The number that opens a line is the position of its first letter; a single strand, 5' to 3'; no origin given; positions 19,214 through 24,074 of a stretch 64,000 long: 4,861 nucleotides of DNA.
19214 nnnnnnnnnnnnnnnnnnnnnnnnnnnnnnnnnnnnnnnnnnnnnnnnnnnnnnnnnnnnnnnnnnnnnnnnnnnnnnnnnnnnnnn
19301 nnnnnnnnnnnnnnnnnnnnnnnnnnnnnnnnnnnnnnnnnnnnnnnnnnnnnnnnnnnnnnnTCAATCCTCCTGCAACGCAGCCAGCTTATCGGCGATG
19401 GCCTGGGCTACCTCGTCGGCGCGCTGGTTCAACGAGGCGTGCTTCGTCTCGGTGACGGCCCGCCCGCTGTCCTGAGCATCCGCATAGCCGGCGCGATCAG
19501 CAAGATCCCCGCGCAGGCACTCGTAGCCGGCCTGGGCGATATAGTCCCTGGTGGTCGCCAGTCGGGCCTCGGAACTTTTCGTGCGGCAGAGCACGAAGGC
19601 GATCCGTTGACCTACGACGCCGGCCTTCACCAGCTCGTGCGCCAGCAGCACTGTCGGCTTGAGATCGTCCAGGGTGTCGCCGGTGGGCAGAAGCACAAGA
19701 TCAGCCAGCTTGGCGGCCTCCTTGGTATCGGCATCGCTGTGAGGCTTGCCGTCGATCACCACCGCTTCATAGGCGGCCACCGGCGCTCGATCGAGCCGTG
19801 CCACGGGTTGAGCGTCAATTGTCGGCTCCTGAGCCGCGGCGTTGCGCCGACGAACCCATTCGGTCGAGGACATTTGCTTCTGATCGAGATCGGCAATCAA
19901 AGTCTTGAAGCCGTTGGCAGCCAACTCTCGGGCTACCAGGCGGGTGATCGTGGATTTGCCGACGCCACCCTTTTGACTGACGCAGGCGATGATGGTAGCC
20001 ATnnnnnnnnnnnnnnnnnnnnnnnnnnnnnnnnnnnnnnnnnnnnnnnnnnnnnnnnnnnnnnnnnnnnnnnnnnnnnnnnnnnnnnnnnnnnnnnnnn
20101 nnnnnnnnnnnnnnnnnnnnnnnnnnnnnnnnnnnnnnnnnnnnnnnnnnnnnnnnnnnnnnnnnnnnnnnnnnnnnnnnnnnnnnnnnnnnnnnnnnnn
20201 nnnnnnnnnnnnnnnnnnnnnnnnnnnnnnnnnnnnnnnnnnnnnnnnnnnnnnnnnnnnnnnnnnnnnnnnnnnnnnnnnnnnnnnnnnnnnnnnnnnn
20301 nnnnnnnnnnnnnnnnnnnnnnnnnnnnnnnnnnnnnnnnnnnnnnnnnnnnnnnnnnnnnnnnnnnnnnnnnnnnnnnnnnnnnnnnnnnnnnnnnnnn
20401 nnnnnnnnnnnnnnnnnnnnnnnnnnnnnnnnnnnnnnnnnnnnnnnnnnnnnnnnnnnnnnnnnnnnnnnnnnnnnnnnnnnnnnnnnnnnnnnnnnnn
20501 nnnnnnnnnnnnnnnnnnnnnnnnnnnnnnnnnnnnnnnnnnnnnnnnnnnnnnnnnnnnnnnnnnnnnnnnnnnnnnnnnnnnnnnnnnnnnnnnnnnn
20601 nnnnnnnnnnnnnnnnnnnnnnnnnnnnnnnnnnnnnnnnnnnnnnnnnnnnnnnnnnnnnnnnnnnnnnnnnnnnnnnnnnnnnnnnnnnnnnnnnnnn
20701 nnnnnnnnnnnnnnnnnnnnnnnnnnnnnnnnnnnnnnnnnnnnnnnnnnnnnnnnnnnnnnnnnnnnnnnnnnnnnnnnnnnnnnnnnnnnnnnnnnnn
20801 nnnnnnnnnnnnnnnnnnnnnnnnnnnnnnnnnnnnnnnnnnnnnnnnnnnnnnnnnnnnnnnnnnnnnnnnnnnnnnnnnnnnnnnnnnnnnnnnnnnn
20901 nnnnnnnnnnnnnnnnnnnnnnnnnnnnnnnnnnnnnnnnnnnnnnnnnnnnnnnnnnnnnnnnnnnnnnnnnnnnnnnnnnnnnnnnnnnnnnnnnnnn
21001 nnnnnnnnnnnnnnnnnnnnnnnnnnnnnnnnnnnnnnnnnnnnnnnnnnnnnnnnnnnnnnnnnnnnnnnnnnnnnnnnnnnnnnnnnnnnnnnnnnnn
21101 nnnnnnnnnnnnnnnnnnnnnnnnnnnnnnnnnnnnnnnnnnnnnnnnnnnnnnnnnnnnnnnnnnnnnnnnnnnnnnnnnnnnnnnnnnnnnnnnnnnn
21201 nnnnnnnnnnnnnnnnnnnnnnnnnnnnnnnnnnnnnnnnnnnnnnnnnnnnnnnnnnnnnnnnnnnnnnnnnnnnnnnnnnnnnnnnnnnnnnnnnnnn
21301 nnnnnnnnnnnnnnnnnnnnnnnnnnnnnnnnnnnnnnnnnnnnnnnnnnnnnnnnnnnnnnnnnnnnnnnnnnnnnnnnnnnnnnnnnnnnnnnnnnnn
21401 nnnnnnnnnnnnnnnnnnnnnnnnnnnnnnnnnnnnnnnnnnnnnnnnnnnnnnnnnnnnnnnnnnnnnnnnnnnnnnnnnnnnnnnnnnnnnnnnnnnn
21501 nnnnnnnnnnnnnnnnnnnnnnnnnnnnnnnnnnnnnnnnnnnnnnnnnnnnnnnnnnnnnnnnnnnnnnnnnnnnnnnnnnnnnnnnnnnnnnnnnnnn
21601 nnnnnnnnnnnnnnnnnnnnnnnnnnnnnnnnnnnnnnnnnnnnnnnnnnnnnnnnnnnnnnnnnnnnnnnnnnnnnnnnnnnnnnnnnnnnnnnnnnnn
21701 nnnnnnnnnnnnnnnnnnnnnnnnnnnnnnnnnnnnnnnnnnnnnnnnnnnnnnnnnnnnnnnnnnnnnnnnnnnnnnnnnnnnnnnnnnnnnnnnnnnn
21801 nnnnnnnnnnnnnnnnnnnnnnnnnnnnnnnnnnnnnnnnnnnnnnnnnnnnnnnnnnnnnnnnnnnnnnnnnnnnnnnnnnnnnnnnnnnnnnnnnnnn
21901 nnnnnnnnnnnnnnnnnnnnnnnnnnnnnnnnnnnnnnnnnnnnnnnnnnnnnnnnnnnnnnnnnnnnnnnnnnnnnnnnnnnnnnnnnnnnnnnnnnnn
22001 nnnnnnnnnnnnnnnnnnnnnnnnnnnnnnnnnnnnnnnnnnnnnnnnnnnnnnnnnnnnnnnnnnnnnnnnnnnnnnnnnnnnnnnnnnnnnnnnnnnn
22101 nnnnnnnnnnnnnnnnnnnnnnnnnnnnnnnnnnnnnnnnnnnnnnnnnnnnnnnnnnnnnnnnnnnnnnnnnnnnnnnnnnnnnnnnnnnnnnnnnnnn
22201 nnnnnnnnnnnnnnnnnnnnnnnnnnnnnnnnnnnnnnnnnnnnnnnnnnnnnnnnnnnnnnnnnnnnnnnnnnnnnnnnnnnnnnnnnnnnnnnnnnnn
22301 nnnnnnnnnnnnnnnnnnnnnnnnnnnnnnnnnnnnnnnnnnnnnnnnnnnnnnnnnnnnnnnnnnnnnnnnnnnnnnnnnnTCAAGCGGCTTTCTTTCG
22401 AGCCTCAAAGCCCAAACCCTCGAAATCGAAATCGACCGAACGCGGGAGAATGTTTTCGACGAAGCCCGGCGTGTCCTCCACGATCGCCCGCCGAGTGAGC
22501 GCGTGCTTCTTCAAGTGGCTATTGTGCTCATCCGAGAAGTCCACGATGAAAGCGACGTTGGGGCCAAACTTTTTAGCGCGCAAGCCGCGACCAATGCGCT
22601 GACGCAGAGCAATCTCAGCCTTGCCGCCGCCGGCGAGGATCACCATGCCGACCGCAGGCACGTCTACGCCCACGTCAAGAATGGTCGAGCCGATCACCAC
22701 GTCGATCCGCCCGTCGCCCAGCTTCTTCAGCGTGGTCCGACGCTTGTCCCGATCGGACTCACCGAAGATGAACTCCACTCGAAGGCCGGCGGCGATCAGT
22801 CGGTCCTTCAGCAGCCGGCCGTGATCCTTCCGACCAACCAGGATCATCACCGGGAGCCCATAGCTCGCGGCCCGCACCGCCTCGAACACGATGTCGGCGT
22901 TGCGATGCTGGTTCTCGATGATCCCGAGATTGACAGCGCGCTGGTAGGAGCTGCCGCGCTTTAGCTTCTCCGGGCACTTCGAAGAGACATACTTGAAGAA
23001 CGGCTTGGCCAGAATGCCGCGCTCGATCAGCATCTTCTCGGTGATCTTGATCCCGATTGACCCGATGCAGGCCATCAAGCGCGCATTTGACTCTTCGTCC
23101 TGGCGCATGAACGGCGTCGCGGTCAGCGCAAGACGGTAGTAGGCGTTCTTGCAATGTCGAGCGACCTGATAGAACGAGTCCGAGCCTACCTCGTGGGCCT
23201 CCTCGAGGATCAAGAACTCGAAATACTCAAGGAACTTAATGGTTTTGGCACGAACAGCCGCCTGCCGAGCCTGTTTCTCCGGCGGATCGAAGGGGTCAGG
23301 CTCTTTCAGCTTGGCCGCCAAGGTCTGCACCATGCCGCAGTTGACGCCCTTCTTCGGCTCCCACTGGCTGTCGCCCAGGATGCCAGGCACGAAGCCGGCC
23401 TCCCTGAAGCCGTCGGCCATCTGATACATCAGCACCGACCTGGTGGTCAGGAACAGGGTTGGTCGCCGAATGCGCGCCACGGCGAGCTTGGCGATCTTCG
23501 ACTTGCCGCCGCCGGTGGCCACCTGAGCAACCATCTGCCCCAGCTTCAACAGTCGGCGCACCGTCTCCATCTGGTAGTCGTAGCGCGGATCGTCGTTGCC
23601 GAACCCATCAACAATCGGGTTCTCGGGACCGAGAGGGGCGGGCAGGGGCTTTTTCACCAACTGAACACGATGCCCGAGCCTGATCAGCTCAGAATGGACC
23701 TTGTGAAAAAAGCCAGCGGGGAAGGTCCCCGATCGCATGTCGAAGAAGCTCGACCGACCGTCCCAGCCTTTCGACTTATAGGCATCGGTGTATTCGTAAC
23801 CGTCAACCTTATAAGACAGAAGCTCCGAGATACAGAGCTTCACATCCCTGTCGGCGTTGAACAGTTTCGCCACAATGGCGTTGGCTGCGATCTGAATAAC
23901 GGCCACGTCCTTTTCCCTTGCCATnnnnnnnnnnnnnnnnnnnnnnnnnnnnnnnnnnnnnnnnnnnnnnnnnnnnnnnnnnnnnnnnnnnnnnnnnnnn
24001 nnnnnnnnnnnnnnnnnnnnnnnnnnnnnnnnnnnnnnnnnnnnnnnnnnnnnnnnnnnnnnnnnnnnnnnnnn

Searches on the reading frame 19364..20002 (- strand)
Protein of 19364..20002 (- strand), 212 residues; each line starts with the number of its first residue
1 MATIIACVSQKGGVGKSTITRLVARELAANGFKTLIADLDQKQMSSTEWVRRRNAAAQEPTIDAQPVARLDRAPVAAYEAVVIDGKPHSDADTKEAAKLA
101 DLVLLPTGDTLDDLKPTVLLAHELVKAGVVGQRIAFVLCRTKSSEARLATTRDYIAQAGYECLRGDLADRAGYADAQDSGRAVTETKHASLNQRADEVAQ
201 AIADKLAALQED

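Call 75: search_protein_families(library=pfam, proteins=[window:19364-20002:-], max_evalue=0.001)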
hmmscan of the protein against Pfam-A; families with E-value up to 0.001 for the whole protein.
window:19364-20002:- (212 aa): 4 families
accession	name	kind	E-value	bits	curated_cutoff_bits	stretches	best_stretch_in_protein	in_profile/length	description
PF13614.12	AAA_31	-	9.7e-11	42.4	27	1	3-48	2-47/177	AAA domain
PF01656.29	CbiA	-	1.6e-10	41.4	25.4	1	5-180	1-122/125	CobQ/CobB/MinD/ParA nucleotide binding domain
PF09140.17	MipZ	-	1.9e-09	37.6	20.7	1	5-63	3-61/262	ATPase MipZ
PF10609.15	ParA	-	1.7e-08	34.7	27.1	1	3-57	4-58/246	NUBPL iron-transfer P-loop NTPase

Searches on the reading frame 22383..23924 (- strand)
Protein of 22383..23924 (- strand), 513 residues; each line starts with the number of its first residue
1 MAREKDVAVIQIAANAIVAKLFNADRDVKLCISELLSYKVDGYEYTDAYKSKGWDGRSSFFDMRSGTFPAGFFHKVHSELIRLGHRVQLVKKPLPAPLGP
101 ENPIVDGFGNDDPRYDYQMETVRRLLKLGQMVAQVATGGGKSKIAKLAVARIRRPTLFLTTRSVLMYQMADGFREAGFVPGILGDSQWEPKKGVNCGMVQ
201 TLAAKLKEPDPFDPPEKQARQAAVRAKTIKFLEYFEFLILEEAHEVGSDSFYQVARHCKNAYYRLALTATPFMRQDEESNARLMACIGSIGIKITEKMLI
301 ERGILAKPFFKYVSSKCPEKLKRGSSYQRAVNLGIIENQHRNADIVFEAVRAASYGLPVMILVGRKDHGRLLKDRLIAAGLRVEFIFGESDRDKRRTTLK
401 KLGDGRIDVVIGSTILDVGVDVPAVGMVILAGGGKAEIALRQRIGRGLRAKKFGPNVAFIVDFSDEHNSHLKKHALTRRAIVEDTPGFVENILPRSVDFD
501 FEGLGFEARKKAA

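Call 11: search_protein_families(library=phrogs, proteins=[window:22383-23924:-], max_evalue=0.001)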
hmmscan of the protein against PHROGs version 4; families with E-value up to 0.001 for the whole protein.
window:22383-23924:- (513 aa): 4 families
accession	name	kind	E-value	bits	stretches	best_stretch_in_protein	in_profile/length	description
phrog_16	-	DNA, RNA and nucleotide metabolism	1.3e-91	309.3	1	28-482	89-613/986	DNA helicase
phrog_9690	-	DNA, RNA and nucleotide metabolism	7.8e-48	164.1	1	229-483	35-293/306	DNA helicase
phrog_14619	-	DNA, RNA and nucleotide metabolism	2.6e-10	41.3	1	36-86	33-83/314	DNA helicase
phrog_16259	-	DNA, RNA and nucleotide metabolism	8.7e-10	39.3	1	10-201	4-213/330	DNA helicase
